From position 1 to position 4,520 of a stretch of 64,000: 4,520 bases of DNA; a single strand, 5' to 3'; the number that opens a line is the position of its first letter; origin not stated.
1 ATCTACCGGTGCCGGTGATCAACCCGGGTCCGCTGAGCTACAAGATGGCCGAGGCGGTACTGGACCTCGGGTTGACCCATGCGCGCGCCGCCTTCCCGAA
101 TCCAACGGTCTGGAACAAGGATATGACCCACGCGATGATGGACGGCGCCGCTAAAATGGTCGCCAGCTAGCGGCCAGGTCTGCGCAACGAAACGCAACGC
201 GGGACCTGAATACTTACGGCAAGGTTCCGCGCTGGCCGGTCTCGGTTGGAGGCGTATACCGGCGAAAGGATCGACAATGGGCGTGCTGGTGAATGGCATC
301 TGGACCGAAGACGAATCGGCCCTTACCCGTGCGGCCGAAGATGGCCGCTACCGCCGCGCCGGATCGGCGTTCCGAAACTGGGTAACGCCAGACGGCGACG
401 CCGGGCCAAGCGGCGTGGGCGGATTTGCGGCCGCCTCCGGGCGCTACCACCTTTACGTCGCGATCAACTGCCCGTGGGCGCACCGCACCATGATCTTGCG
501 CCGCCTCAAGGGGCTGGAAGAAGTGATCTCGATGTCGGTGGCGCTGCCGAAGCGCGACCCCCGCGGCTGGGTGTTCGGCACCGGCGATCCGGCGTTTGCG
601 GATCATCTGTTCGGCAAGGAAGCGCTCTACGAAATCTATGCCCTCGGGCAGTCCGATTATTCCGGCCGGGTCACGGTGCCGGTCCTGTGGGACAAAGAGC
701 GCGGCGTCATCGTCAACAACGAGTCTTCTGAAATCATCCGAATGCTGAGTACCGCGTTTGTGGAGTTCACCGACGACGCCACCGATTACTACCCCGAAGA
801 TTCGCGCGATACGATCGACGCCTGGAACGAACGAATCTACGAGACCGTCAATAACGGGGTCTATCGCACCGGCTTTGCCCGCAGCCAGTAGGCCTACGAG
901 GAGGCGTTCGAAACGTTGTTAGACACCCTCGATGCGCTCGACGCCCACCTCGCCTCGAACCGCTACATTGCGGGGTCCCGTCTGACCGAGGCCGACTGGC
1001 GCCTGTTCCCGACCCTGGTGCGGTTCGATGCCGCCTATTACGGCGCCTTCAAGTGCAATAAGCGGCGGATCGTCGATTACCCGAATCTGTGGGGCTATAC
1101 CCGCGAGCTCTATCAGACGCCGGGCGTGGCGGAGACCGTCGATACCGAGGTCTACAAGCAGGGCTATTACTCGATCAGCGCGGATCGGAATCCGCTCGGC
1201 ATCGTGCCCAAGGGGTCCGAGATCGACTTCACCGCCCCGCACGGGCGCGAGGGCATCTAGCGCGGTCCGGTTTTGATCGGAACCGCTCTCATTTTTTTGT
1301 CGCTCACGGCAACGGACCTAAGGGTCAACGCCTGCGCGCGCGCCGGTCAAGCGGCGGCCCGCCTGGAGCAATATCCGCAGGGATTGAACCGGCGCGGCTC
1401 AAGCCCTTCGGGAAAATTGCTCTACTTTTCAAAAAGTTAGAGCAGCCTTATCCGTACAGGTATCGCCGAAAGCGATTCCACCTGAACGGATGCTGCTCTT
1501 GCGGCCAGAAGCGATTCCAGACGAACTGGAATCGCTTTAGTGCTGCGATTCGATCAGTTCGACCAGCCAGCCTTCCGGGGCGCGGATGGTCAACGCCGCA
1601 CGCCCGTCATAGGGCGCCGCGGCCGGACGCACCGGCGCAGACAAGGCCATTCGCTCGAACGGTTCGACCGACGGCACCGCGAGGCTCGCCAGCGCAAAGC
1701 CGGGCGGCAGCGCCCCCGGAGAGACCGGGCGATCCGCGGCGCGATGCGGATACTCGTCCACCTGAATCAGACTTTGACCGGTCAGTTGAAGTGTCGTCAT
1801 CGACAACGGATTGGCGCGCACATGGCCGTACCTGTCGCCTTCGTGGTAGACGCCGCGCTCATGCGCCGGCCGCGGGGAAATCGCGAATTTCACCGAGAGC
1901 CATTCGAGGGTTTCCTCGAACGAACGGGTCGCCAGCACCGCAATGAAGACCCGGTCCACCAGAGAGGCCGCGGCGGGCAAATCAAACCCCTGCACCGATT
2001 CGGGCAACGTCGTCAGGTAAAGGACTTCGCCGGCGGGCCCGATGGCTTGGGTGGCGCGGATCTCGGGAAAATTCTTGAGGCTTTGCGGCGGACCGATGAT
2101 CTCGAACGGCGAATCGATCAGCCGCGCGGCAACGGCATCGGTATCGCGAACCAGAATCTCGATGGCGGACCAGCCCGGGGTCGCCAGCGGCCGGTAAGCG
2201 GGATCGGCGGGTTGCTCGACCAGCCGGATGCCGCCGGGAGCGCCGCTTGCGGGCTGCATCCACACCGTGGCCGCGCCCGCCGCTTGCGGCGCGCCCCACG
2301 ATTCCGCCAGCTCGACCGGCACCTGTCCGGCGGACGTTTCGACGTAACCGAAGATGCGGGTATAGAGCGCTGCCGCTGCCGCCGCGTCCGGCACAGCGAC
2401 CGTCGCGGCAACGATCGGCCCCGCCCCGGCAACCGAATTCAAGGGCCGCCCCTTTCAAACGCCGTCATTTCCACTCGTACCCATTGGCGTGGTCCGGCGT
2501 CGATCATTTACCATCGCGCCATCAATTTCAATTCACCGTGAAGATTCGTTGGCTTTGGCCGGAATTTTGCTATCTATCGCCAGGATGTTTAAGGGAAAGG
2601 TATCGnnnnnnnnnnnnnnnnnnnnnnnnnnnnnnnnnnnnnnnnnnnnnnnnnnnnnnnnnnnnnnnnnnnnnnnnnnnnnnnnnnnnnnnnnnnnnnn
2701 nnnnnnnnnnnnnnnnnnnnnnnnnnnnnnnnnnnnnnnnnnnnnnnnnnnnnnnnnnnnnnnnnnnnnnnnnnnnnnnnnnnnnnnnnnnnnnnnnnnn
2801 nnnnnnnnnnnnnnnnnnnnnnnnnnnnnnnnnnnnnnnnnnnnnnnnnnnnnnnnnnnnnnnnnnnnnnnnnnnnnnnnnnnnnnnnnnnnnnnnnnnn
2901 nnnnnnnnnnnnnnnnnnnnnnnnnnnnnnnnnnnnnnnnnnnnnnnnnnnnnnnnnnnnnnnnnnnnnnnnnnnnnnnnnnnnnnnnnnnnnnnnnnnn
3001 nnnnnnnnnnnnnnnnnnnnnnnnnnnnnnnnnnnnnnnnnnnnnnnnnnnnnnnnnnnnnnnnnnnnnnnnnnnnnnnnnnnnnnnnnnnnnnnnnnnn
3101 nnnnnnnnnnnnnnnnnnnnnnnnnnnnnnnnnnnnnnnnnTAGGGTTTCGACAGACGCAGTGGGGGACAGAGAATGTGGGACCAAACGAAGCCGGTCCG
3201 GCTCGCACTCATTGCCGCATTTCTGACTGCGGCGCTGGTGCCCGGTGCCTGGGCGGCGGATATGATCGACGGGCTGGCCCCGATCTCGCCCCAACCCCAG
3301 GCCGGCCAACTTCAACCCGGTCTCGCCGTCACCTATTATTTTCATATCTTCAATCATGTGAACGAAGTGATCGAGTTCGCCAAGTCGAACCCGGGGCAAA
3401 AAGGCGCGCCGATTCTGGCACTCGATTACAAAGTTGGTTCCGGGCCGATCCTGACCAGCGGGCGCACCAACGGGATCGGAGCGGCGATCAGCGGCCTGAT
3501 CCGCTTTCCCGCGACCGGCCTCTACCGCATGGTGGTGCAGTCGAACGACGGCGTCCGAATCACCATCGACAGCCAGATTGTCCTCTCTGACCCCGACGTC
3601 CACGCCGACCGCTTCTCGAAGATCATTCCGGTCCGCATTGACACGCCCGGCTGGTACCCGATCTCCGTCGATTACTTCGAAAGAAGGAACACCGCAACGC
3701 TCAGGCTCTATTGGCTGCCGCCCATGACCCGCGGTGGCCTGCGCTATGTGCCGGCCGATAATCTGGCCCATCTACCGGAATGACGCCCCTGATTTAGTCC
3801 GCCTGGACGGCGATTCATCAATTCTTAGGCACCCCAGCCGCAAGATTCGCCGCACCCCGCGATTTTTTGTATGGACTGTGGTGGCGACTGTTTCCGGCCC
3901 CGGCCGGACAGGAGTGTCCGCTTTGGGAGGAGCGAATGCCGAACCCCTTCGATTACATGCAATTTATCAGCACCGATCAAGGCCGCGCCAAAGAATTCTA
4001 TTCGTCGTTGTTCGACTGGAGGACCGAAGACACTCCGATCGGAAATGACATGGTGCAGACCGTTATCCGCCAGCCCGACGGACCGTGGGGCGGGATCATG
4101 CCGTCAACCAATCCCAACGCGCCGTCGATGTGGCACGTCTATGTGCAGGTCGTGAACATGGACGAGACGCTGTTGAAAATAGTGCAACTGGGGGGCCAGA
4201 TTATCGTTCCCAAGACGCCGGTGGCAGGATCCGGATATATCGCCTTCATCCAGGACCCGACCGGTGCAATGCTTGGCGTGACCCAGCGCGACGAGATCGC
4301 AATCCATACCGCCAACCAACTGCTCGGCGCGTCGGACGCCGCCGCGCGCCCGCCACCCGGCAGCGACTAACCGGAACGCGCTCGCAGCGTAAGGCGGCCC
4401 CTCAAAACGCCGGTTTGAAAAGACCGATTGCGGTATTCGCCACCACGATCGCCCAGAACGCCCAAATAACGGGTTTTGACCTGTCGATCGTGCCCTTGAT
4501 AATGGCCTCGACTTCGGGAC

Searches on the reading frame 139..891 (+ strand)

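Call 60: search_protein_families(library=pfam, proteins=[window:139-891:+], max_evalue=0.00001)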
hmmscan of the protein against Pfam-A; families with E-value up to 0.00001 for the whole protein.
window:139-891:+ (250 aa): 1 family
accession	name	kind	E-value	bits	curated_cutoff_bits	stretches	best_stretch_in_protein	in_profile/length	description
PF13409.12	GST_N_2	-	4.4e-13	50.1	25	1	111-205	2-69/70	Glutathione S-transferase, N-terminal domain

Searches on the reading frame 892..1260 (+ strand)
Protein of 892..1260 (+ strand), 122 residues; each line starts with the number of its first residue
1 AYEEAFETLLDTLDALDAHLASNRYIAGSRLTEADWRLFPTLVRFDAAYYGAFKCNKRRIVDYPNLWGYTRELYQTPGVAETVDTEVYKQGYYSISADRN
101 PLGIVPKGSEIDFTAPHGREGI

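Call 60: search_protein_families(library=pfam, proteins=[window:892-1260:+], max_evalue=0.00001)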
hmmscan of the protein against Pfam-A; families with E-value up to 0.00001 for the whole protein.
window:892-1260:+ (122 aa): 1 family
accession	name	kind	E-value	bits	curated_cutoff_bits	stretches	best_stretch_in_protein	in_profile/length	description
PF13410.11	GST_C_2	-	8.9e-18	64.6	24.9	1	1-71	3-68/69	Glutathione S-transferase, C-terminal domain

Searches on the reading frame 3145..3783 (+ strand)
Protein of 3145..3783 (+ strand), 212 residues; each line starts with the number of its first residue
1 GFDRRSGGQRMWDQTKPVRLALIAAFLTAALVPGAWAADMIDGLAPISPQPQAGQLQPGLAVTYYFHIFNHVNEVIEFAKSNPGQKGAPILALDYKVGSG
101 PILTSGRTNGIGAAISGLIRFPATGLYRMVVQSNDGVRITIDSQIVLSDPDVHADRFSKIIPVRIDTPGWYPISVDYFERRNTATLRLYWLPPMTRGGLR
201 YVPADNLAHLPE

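Call 60: search_protein_families(library=pfam, proteins=[window:3145-3783:+], max_evalue=0.00001)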
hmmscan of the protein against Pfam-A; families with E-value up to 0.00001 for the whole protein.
window:3145-3783:+ (212 aa): 1 family
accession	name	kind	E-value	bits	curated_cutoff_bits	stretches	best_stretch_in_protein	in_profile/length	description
PF07691.17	PA14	-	1.1e-08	35.5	24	1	112-193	47-136/147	PA14 domain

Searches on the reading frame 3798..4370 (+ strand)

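Call 60: search_protein_families(library=pfam, proteins=[window:3798-4370:+], max_evalue=0.00001)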
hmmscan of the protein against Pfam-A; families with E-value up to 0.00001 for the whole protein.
window:3798-4370:+ (190 aa): 1 family
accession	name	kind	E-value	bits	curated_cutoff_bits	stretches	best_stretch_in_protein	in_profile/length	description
PF00903.31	Glyoxalase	-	7.2e-06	26.8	20.6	0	52-159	3-119/121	Glyoxalase/Bleomycin resistance protein/Dioxygenase superfamily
